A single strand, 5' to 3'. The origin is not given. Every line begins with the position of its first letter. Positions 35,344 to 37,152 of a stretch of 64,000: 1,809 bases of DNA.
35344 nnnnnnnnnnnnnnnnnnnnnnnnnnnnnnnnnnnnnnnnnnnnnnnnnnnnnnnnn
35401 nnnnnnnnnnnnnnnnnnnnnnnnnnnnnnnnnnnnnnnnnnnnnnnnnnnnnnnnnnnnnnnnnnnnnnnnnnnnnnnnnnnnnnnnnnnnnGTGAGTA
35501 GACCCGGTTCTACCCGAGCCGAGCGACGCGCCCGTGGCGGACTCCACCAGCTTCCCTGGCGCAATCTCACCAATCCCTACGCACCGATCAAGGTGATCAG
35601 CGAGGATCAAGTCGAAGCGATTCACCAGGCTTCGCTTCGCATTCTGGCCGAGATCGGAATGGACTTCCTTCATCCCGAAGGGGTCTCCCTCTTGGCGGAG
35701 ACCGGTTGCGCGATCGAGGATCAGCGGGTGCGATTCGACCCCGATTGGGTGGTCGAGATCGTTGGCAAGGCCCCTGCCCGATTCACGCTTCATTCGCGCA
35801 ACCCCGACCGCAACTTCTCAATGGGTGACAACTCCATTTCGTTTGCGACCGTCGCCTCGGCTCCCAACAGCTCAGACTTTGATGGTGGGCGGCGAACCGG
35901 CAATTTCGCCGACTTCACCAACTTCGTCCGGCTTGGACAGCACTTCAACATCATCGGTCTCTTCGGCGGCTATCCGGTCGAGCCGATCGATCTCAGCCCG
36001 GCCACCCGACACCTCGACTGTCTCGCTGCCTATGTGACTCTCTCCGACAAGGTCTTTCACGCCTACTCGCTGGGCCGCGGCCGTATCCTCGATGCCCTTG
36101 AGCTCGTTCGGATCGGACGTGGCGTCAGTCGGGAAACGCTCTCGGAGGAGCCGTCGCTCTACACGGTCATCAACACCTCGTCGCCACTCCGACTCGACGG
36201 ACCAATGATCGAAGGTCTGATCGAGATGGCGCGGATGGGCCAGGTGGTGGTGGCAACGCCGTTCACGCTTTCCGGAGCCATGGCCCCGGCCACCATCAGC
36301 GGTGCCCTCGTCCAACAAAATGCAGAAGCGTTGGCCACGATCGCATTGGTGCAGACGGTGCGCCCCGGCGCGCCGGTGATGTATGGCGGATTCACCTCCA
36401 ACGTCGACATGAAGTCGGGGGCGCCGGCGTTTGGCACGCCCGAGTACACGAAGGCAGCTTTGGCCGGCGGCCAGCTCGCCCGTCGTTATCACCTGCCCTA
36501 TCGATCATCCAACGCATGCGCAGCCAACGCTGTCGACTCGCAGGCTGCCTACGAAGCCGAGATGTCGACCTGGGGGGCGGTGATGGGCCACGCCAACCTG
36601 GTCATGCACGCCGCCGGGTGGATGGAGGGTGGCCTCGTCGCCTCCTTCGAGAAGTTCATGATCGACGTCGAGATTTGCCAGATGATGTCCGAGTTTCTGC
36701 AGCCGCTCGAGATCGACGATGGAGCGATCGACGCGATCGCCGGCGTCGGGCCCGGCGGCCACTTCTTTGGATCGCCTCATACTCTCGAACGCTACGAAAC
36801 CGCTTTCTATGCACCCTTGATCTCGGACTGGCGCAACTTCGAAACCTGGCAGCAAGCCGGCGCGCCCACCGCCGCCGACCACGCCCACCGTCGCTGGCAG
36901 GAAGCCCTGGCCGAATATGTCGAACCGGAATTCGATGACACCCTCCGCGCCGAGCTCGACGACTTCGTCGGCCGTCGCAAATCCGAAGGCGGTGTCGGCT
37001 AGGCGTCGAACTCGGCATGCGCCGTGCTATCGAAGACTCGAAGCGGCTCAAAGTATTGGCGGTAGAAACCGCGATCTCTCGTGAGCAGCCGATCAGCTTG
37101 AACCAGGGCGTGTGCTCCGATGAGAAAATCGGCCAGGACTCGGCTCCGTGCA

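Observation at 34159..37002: Non-Pyl MttB-family methyltransferase coupled (GTGA) to a signal-less PhnD-like binding protein, with no corrinoid partner in sight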

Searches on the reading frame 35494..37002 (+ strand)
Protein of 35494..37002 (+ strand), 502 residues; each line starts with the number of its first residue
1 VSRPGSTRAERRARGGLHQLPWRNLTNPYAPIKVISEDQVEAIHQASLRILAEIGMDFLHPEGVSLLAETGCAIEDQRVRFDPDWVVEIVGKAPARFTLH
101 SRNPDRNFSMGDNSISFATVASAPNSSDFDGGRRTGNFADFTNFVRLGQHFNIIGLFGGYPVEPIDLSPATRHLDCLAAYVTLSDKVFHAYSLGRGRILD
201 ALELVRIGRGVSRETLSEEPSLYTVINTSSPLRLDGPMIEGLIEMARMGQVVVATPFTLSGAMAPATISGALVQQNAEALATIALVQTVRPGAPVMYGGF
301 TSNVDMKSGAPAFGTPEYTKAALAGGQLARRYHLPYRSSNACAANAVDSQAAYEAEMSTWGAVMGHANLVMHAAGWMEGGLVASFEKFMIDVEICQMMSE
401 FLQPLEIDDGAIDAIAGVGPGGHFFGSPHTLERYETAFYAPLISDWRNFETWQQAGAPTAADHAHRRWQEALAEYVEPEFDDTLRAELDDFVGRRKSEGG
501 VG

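Call 7: search_protein_families(library=pfam, proteins=[window:35494-37002:+], max_evalue=0.01)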
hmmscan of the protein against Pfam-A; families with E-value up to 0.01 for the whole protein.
window:35494-37002:+ (502 aa): 1 family
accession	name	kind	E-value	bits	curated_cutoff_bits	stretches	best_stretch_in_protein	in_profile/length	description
PF06253.16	MTTB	-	1.6e-193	643.7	25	1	6-500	6-500/500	Trimethylamine methyltransferase (MTTB)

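Call 31: search_solved_structures(query=window:35494-36999:+, max_evalue=0.001, show_alignments=2)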
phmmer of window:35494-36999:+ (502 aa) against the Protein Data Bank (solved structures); distinct sequences matched with E-value up to 0.001: 5.
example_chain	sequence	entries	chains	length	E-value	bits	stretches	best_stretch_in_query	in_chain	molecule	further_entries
2qne_A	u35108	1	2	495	5.8e-95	321.9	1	33-500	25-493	Putative methyltransferase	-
9yce_A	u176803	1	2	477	6.6e-95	321.7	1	33-500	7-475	Glycine betaine methyltransferase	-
4yyc_A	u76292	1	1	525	1e-91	311.2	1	8-497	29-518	Putative trimethylamine methyltransferase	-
7xcl_A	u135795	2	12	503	1.2e-39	139.4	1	32-485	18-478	Trimethylamine methyltransferase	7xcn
7xcm_A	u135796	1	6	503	1.5e-39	139.2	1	32-485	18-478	Trimethylamine methyltransferase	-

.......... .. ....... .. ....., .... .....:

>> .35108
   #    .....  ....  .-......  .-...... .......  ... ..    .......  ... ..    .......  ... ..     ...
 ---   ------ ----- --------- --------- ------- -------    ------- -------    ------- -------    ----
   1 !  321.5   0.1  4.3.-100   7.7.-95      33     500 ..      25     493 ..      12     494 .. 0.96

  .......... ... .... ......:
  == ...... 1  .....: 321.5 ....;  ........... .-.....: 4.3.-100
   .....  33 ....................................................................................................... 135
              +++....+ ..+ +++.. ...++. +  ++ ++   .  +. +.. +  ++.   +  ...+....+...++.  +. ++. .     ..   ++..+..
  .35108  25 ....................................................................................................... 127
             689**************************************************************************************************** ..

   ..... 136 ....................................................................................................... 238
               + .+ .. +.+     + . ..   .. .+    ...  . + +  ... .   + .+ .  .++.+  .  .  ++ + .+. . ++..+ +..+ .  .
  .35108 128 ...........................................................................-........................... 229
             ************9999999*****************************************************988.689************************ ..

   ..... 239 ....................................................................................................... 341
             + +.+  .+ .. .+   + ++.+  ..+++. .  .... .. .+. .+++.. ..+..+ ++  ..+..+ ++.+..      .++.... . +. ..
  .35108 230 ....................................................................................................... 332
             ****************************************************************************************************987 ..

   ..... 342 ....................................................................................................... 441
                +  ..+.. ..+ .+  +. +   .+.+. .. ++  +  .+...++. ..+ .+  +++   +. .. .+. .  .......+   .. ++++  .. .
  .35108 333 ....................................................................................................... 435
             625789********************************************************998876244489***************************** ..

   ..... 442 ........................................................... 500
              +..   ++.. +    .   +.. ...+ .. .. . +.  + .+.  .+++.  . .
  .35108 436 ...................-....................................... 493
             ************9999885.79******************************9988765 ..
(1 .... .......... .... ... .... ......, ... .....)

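Call 35: find_homologous_proteins(query=window:35494-36999:+, max_evalue=1e-30)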
Query window:35494-36999:+ (502 aa): 8000 proteins with E <= 1e-30 among 8000 candidates; the best 120 are listed.
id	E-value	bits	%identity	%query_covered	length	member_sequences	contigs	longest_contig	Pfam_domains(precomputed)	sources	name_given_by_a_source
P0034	0.0e+0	1141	99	100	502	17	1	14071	PF06253.17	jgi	-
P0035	0.0e+0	1017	90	97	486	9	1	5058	PF06253.17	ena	-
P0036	0.0e+0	1013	85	100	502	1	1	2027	PF06253.17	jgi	jgi:trimethylamine--corrinoid protein Co-methyltransferase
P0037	2.5e-297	1004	86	100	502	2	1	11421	PF06253.17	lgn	-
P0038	1.2e-296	1002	86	100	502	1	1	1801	PF06253.17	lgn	-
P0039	9.9e-294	992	85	100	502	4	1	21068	PF06253.17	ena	-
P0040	1.2e-288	976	85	100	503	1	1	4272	PF06253.17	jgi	jgi:trimethylamine--corrinoid protein Co-methyltransferase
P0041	4.1e-277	938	83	96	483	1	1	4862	PF06253.17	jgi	-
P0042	1.3e-261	887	78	100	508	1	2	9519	PF06253.17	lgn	-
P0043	1.1e-256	870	76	99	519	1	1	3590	PF06253.17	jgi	jgi:trimethylamine---corrinoid protein Co-methyltransferase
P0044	1.0e-255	867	76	97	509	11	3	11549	PF06253.17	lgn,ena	-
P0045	1.3e-255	867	76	99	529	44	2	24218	PF06253.17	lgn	-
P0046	3.3e-255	865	74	100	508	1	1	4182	PF06253.17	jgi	jgi:trimethylamine--corrinoid protein Co-methyltransferase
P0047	4.6e-254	862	74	99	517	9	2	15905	PF06253.17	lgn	-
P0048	2.9e-253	859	77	96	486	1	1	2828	PF06253.17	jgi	jgi:trimethylamine--corrinoid protein Co-methyltransferase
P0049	1.9e-252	856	73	100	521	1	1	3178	PF06253.17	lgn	-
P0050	2.4e-252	856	75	100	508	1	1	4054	PF06253.17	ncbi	ncbi:MAG: trimethylamine methyltransferase family protein [Acidimicrobiia bacterium]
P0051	2.5e-252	856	74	100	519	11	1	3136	PF06253.17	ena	-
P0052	3.2e-252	856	74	100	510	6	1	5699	PF06253.17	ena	-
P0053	1.2e-251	854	74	99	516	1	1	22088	PF06253.17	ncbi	ncbi:MAG TPA: trimethylamine methyltransferase family protein [Acidimicrobiia bacterium]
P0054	6.7e-250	848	74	100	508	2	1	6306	PF06253.17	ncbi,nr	ncbi:MAG TPA: trimethylamine methyltransferase family protein [Acidimicrobiia bacterium]|nr:trimethy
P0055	4.4e-249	845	75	97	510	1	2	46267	PF06253.17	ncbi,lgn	ncbi:MAG: trimethylamine methyltransferase family protein [Acidimicrobiia bacterium]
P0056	7.0e-248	841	74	100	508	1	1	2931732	PF06253.17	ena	-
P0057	3.8e-246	835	74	97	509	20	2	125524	PF06253.17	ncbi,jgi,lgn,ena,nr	ncbi:MAG TPA: trimethylamine methyltransferase family protein [Acidimicrobiia bacterium]|jgi:trimeth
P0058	2.4e-245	833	73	97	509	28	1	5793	PF06253.17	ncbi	-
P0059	2.6e-245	833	73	100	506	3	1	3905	PF06253.17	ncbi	-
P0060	1.2e-244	831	73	100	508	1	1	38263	PF06253.17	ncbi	ncbi:MAG: trimethylamine methyltransferase family protein [Actinomycetota bacterium]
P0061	9.8e-240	814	71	100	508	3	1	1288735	PF06253.17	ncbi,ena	-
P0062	7.5e-237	805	70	97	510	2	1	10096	PF06253.17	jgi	-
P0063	1.8e-236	804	71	100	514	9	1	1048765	PF06253.17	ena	-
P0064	2.1e-236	803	71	97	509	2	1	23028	PF06253.17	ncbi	-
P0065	4.6e-235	799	69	99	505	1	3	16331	PF06253.17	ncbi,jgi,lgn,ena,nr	ncbi:MAG: trimethylamine methyltransferase family protein [Acidimicrobiia bacterium]|nr:trimethylami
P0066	9.0e-235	798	69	100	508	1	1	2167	PF06253.17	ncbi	-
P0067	1.6e-234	797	70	97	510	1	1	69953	PF06253.17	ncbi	-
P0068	2.4e-233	793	72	96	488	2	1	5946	PF06253.17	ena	-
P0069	3.0e-233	793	74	93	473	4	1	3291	PF06253.17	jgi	jgi:trimethylamine--corrinoid protein Co-methyltransferase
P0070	1.4e-232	791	69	100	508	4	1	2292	PF06253.17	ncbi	-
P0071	9.8e-232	788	69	99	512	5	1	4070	PF06253.17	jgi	jgi:trimethylamine--corrinoid protein Co-methyltransferase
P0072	1.3e-231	787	69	97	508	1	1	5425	PF06253.17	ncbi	-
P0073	2.7e-231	786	71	96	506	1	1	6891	PF06253.17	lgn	-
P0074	1.7e-230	784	68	100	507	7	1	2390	PF06253.17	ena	-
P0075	2.6e-230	783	68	100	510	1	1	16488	PF06253.17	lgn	-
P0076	5.9e-230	782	73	93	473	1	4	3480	PF06253.17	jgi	jgi:trimethylamine--corrinoid protein Co-methyltransferase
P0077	1.1e-229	781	76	89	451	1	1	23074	PF06253.17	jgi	jgi:trimethylamine--corrinoid protein Co-methyltransferase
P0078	3.0e-229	780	69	100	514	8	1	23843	PF06253.17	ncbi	ncbi:MAG: trimethylamine methyltransferase family protein [Acidimicrobiia bacterium]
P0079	4.9e-229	779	69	97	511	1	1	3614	PF06253.17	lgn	-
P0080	5.9e-229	779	69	99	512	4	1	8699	PF06253.17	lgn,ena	-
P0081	6.0e-229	779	69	100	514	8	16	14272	PF06253.17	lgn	-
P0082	1.3e-228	778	69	100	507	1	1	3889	PF06253.17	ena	-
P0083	1.6e-228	777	69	96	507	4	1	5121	PF06253.17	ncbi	-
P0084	2.1e-228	777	69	97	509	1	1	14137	PF06253.17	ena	-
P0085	4.4e-228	776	69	97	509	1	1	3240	PF06253.17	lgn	-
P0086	1.2e-227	775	70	96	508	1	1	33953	PF06253.17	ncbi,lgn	-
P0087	6.6e-227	772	69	100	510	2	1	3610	PF06253.17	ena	-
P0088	1.0e-226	771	69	97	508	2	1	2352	PF06253.17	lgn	-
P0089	1.1e-226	771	69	98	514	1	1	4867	PF06253.17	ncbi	-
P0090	1.3e-226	771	69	100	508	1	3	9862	PF06253.17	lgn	-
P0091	1.4e-226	771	68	100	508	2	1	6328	PF06253.17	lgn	-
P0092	1.4e-226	771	67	97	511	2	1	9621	PF06253.17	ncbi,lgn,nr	ncbi:MAG TPA: trimethylamine methyltransferase family protein [Acidimicrobiia bacterium]|nr:trimethy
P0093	1.8e-226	771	70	97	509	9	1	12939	PF06253.17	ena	-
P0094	3.9e-226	769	69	96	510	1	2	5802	PF06253.17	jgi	-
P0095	4.0e-226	769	69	96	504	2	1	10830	PF06253.17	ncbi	-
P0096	9.7e-226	768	69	97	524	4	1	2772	PF06253.17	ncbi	-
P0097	3.1e-225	767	68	96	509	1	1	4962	PF06253.17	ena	-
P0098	3.3e-225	766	70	96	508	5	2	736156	PF06253.17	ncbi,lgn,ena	-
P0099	3.6e-225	766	68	97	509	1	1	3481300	PF06253.17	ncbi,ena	-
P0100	3.9e-225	766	69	97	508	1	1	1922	PF06253.17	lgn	-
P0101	4.2e-225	766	69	97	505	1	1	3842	PF06253.17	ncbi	-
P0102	4.9e-225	766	66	100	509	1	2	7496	PF06253.17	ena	-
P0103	5.5e-225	766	69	97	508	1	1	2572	PF06253.17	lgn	-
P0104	7.8e-225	765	68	99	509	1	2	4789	PF06253.17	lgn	-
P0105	8.8e-225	765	68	97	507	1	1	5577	PF06253.17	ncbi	-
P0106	9.0e-225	765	68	96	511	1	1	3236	PF06253.17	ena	-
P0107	9.2e-225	765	67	97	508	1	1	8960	PF06253.17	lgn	-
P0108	1.2e-224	765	68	100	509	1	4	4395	PF06253.17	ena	-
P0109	1.5e-224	764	68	97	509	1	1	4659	PF06253.17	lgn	-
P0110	1.6e-224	764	68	97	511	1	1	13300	PF06253.17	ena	-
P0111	1.7e-224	764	68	97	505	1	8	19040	PF06253.17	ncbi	-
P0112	5.6e-224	762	68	96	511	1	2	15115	PF06253.17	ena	-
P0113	8.2e-224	762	68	97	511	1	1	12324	PF06253.17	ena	-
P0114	1.0e-223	762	68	100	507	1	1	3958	PF06253.17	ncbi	-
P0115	1.3e-223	761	69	97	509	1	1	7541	PF06253.17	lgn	-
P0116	1.6e-223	761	66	100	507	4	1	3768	PF06253.17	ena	-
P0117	1.7e-223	761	67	97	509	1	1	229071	PF06253.17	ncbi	-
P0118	6.0e-223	759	68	97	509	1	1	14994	PF06253.17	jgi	-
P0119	6.7e-223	759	67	97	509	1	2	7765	PF06253.17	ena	-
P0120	1.2e-222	758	67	99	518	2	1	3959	PF06253.17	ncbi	ncbi:MAG: trimethylamine methyltransferase family protein [Kiloniellales bacterium]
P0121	1.7e-222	757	66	97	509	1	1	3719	PF06253.17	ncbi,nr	ncbi:MAG: trimethylamine methyltransferase family protein [Acidimicrobiia bacterium]|nr:trimethylami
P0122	2.3e-222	757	68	100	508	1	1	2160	PF06253.17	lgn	-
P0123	3.0e-222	757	68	97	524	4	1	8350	PF06253.17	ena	-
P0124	3.2e-222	757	67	97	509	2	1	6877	PF06253.17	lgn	-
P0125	3.9e-222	756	66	100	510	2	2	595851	PF06253.17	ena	-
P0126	4.7e-222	756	69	97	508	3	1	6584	PF06253.17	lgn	-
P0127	8.7e-222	755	67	96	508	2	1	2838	PF06253.17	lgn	-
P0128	1.0e-221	755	65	100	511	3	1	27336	PF06253.17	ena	-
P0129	1.0e-221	755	68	97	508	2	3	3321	PF06253.17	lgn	-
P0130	1.0e-221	755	67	96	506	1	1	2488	PF06253.17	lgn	-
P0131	1.4e-221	754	67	97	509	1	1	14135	PF06253.17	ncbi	-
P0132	1.5e-221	754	66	100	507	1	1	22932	PF06253.17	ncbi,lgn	-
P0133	1.5e-221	754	66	97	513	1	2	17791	PF06253.17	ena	-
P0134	1.8e-221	754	68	97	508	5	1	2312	PF06253.17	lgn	-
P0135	3.3e-221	753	67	96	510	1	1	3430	PF06253.17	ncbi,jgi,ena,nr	ncbi:MAG: trimethylamine methyltransferase family protein [Rhodospirillales bacterium]|nr:trimethyla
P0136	3.3e-221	753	68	97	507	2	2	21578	PF06253.17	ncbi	-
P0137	3.3e-221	753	66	100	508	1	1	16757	PF06253.17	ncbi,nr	ncbi:MAG: trimethylamine methyltransferase family protein [Rhodospirillaceae bacterium]|nr:trimethyl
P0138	4.6e-221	753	65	96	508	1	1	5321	PF06253.17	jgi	jgi:trimethylamine---corrinoid protein Co-methyltransferase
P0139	7.0e-221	752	66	100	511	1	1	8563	PF06253.17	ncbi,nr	ncbi:MAG TPA: trimethylamine methyltransferase family protein [Kiloniellales bacterium]|nr:trimethyl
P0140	8.3e-221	752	67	96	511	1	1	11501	PF06253.17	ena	-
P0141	9.3e-221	752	67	97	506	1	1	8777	PF06253.17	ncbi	-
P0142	9.6e-221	752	66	97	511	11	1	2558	PF06253.17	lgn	-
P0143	1.1e-220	752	71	93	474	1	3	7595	PF06253.17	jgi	jgi:trimethylamine--corrinoid protein Co-methyltransferase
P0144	1.1e-220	751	67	97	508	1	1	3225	PF06253.17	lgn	-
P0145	1.1e-220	751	66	97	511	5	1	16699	PF06253.17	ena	-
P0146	1.5e-220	751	67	97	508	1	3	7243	PF06253.17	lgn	-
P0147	2.3e-220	750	67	97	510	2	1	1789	PF06253.17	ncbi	-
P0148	2.4e-220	750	66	97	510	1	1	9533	PF06253.17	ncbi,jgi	-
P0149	3.3e-220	750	66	97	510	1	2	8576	PF06253.17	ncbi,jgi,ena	-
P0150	4.6e-220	749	67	97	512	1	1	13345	PF06253.17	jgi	-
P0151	5.2e-220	749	65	100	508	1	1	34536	PF06253.17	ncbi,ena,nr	ncbi:MAG: trimethylamine methyltransferase family protein [Rhodovibrionaceae bacterium]|nr:trimethyl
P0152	6.0e-220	749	66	100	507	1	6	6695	PF06253.17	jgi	jgi:trimethylamine---corrinoid protein Co-methyltransferase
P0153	6.2e-220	749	68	97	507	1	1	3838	PF06253.17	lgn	-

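Call 36: find_encoding_contigs(protein=P0099, flank=10000, max_places=1)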
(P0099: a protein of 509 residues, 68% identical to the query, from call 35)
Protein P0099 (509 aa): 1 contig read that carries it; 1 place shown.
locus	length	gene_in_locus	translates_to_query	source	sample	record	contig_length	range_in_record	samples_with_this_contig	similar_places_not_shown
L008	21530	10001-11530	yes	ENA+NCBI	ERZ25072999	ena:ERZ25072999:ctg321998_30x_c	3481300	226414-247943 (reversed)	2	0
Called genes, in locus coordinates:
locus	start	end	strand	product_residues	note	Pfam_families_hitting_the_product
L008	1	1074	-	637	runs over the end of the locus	PF00528:BPD_transp_1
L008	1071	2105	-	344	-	PF00005:ABC_tran, PF13304:AAA_21 (weak)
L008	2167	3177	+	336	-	PF04069:OpuAC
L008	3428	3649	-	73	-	PF04267:SoxD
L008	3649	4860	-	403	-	PF00890:FAD_binding_2 (faint), PF01266:DAO, PF07992:Pyr_redox_2 (faint)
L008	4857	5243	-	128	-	-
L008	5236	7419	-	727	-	PF13510:Fer2_4, PF01571:GCV_T, PF08669:GCV_T_C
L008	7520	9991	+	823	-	PF00890:FAD_binding_2 (weak), PF01266:DAO, PF16350:FAO_M, PF01571:GCV_T, PF08669:GCV_T_C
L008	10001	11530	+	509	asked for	PF06253:MTTB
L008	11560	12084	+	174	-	PF04978:MST, PF12867:DinB_2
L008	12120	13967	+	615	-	PF00009:GTP_EFTU, PF01926:MMR_HSR1 (weak), PF03144:GTP_EFTU_D2, PF00679:EFG_C, PF21018:BipA_C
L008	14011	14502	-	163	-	-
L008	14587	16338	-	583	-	PF00425:Chorismate_bind, PF01063:Aminotran_4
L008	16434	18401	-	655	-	PF00724:Oxidored_FMN, PF00070:Pyr_redox (faint), PF01266:DAO (faint), PF03486:HI0933_like (faint), PF07992:Pyr_redox_2, PF12831:FAD_oxidored (weak), PF13450:NAD_binding_8 (weak)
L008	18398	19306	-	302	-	PF02423:OCD_Mu_crystall, PF01488:Shikimate_DH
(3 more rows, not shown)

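Call 37: find_encoding_contigs(protein=P0061, flank=10000, max_places=1)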
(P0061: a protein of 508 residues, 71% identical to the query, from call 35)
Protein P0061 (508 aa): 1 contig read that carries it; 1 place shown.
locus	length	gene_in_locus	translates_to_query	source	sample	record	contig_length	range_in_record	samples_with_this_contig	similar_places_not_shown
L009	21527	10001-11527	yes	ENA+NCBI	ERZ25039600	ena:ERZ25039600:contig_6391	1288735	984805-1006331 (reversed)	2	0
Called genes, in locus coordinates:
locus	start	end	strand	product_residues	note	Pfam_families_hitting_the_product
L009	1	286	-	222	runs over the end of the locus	PF12974:Phosphonate-bd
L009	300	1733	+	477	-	-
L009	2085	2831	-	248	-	PF09339:HTH_IclR, PF12802:MarR_2, PF01614:IclR_C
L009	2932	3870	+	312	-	PF05853:BKACE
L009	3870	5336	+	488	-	PF02737:3HCDH_N, PF00725:3HCDH, PF13279:4HBT_2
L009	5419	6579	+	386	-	PF02771:Acyl-CoA_dh_N, PF02770:Acyl-CoA_dh_M, PF00441:Acyl-CoA_dh_1, PF08028:Acyl-CoA_dh_2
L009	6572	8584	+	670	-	PF13380:CoA_binding_2, PF13607:Succ_CoA_lig, PF13549:ATP-grasp_5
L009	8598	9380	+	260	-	PF00378:ECH_1, PF16113:ECH_2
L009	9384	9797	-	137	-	-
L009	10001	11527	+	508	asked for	PF06253:MTTB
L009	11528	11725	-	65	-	PF14070:YjfB_motility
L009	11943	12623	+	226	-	-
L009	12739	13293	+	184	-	PF05685:Uma2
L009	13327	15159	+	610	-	PF00009:GTP_EFTU, PF01926:MMR_HSR1 (weak), PF22042:EF-G_D2 (weak), PF03144:GTP_EFTU_D2, PF00679:EFG_C, PF21018:BipA_C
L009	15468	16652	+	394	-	PF02746:MR_MLE_N, PF13378:MR_MLE_C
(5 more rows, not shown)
